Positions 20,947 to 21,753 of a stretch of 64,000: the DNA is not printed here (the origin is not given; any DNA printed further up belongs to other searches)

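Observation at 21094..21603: Small HTH protein with tandem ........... histone-H1-like repeats, divergent from the topo VI operon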

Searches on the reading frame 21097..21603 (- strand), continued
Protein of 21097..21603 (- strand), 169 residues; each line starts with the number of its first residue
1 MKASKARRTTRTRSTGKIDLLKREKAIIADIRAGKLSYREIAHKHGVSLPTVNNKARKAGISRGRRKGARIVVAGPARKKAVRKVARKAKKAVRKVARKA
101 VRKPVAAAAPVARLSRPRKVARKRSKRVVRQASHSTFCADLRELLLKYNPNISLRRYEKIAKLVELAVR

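Call 59: search_protein_families(library=phrogs, proteins=[window:21097-21603:-, P0146, P0113], max_evalue=0.01)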
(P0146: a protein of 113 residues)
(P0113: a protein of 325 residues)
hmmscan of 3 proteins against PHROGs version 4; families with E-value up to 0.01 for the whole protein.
window:21097-21603:- (169 aa): 4 families
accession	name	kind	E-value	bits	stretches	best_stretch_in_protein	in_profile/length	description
phrog_1206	-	head and packaging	4e-08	34.3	1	27-151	12-138/207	terminase small subunit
phrog_323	-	transcription regulation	8.5e-05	23.2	1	4-119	133-235/319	transcriptional regulator, D5-like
phrog_26674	-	unknown function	0.00045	21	1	24-65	130-170/217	-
phrog_769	-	transcription regulation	0.0095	16.9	0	24-56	13-45/89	transcriptional repressor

P0146 (113 aa): 2 families
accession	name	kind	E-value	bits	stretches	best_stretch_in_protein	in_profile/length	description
phrog_836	-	transcription regulation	0.0042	18.2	1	9-48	81-120/133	late transcriptional activator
phrog_664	-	DNA, RNA and nucleotide metabolism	0.0043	17.9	1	7-54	83-130/210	DNA binding protein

P0113 (325 aa): 4 families
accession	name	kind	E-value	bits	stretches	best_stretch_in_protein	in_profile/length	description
phrog_4225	-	DNA, RNA and nucleotide metabolism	0.00034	20.8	1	24-202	26-200/357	endonuclease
phrog_645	-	DNA, RNA and nucleotide metabolism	0.0031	18.7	1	249-299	11-62/196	Rnase E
phrog_4151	-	DNA, RNA and nucleotide metabolism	0.0072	17.2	0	270-295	16-40/154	DNA binding protein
phrog_323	-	transcription regulation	0.0085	16.7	0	249-301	133-190/319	transcriptional regulator, D5-like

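Call 60: search_solved_structures(query=A1, max_evalue=1)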
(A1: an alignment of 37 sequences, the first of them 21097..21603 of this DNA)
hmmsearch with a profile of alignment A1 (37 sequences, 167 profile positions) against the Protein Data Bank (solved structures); distinct sequences matched with E-value up to 1: 2.
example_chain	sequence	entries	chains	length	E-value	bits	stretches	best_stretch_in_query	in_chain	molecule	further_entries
7p6f_AAA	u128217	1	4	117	0.24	14.8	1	25-73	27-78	Transcriptional regulator SrnR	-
6rao_I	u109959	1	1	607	0.49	13.8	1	117-160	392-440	Afp11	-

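Call 61: search_protein_families(library=phrogs, alignment_id=A1, max_evalue=0.001)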
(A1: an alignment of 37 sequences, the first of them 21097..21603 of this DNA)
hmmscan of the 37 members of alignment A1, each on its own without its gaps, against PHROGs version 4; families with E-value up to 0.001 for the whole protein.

A. member 1, window:21097-21603:- (169 aa): 3 families
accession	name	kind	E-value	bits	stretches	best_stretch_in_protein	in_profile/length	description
phrog_1206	-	head and packaging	4e-08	34.3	1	27-151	12-138/207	terminase small subunit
phrog_323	-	transcription regulation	8.5e-05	23.2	1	4-119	133-235/319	transcriptional regulator, D5-like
phrog_26674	-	unknown function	0.00045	21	1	24-65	130-170/217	-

B. families by the number of members that match (of 37 scanned): 9 families
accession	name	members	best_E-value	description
phrog_1206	-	29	4e-08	terminase small subunit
phrog_323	-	16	1.6e-05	transcriptional regulator, D5-like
phrog_26674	-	7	0.00015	-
phrog_472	-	3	5.1e-06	WhiB transcriptional factor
phrog_8794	-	3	0.00011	sigma factor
phrog_125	-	3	0.00048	DNA invertase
phrog_664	-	1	2.5e-05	DNA binding protein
phrog_2308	-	1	0.00063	-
phrog_509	-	1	0.00092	terminase small subunit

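Call 62: search_dna_similar(query=window:21097-21603:-, collection=phages, mode=protein, max_evalue=0.01, max_rows=25)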
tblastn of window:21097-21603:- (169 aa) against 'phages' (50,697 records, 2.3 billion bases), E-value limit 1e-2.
No match.

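Call 64: fold_search(model_id=the predicted structure, library=viral)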
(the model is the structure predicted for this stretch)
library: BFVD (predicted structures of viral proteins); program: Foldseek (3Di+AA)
matches with E <= 10: 786; with E <= 0.001: 0
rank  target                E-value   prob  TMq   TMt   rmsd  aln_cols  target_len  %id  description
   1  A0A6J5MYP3            1.0e-02  1.00  0.31  0.26   3.0        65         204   28  Uncharacterized protein [uncultured Caudovirales phage]
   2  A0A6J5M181            1.8e-02  0.99  0.25  0.52  13.0        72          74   29  HTH_XRE domain containing protein [uncultured Caudovirales phage]
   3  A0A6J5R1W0            4.1e-02  0.98  0.26  0.45  13.4       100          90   17  Uncharacterized protein [uncultured Caudovirales phage]
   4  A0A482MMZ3            4.4e-02  0.99  0.23  0.12   7.0        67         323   34  Endonuclease [Burkholderia phage BcepSauron]
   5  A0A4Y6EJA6            5.7e-02  1.00  0.27  0.34   5.7        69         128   19  Helix-turn-helix DNA binding domain protein [Gordonia phage Pupper]
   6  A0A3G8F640            5.7e-02  0.91  0.24  0.34   8.7        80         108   26  (no name in the UniProt tables at hand)
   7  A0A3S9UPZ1            6.9e-02  0.92  0.24  0.40  18.6       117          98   14  Helix-turn-helix DNA binding domain protein [Gordonia phage Kenna]
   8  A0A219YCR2            7.3e-02  0.97  0.21  0.09   7.8        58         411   29  Lysis inhibitor [Aeromonas phage 65.2]
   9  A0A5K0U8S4            7.3e-02  0.66  0.23  0.12  21.8       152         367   11  UvrD/REP helicase family protein [Yasminevirus sp. GU-2018]
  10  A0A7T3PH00            7.8e-02  1.00  0.25  0.57   5.6        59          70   32  PF0610-like winged HTH N-terminal domain-containing protein [Achromobacter phage vB_AchrS_AchV4]
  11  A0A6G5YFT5            7.8e-02  0.96  0.24  0.53   9.5        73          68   22  (no name in the UniProt tables at hand)
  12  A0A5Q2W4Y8            8.3e-02  1.00  0.24  0.19   3.5        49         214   28  (no name in the UniProt tables at hand)
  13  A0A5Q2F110            8.3e-02  0.99  0.24  0.56   5.4        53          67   24  Helix-turn-helix DNA binding domain protein [Gordonia phage Sixama]
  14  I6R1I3                8.9e-02  0.97  0.25  0.39  11.6        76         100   17  (no name in the UniProt tables at hand)
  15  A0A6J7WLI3            9.5e-02  0.97  0.25  0.35   8.3        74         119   12  Uncharacterized protein [uncultured Caudovirales phage]
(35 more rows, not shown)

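Call 67: find_encoding_contigs(protein=P0003, flank=5000, max_places=2)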
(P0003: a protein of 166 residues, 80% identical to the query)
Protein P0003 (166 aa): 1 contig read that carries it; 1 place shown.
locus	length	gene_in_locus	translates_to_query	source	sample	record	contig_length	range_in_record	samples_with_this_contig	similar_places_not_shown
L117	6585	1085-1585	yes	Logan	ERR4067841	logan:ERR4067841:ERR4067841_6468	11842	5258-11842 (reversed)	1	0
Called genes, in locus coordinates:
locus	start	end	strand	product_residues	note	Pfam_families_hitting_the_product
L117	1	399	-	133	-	?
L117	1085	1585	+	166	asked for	-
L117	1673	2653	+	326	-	PF00579:tRNA-synt_1b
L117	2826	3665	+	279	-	-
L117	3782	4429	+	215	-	-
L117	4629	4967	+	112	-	-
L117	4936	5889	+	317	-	PF05681:Fumerase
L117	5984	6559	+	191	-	PF05683:Fumerase_C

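Call 68: find_encoding_contigs(protein=P0002, flank=5000, max_places=2)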
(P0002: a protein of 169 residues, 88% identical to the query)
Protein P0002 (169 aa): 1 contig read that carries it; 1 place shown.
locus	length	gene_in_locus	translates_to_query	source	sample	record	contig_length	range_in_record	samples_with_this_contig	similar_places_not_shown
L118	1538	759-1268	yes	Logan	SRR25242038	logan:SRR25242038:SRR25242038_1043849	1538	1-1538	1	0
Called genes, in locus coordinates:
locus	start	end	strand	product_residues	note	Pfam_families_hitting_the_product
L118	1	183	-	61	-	?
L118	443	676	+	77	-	-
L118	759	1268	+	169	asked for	-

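Call 97: search_protein_families(library=pfam, alignment_id=A1, max_evalue=0.1)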
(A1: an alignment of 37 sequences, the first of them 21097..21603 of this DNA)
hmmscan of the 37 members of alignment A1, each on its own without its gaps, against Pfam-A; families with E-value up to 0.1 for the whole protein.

A. member 1, window:21097-21603:- (169 aa): 6 families
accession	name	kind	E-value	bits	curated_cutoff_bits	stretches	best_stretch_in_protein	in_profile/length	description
PF08281.18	Sigma70_r4_2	-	0.00035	20.6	25.7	1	22-59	13-50/54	Sigma-70, region 4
PF04545.22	Sigma70_r4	-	0.0057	16.6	24.1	1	22-59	7-44/50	Sigma-70, region 4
PF13384.12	HTH_23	-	0.012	15.8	24.6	1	22-53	4-35/50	Homeodomain-like domain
PF13412.12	HTH_24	-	0.014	15.4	21.9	1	33-54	15-36/48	Winged helix-turn-helix DNA-binding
PF13404.12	HTH_AsnC-type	-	0.027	14.7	27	0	33-53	15-35/42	AsnC-type helix-turn-helix domain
PF18024.7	HTH_50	-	0.036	14.2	27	1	24-62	12-50/50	Helix-turn-helix domain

B. families by the number of members that match (of 37 scanned): 23 families
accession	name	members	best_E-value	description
PF08281.18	Sigma70_r4_2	36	6.4e-06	Sigma-70, region 4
PF13384.12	HTH_23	26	2.7e-05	Homeodomain-like domain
PF13412.12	HTH_24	25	0.00055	Winged helix-turn-helix DNA-binding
PF04545.22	Sigma70_r4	21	6.9e-05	Sigma-70, region 4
PF18024.7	HTH_50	14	9.1e-05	Helix-turn-helix domain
PF13404.12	HTH_AsnC-type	8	0.0013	AsnC-type helix-turn-helix domain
PF01371.25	Trp_repressor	6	0.012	Trp repressor protein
PF13551.12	HTH_29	4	0.00022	Winged helix-turn helix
PF13518.12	HTH_28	4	0.00077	Helix-turn-helix domain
PF05225.22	HTH_psq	4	0.0026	helix-turn-helix, Psq domain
PF01418.23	HTH_6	4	0.028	Helix-turn-helix domain, rpiR family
PF15978.11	TnsD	4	0.032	Tn7-like transposition protein D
PF13936.12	HTH_38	2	0.045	Helix-turn-helix domain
PF08297.16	U3_snoRNA_assoc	1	0.0089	U3 snoRNA associated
PF15377.11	DUF4604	1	0.009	Domain of unknown function (DUF4604)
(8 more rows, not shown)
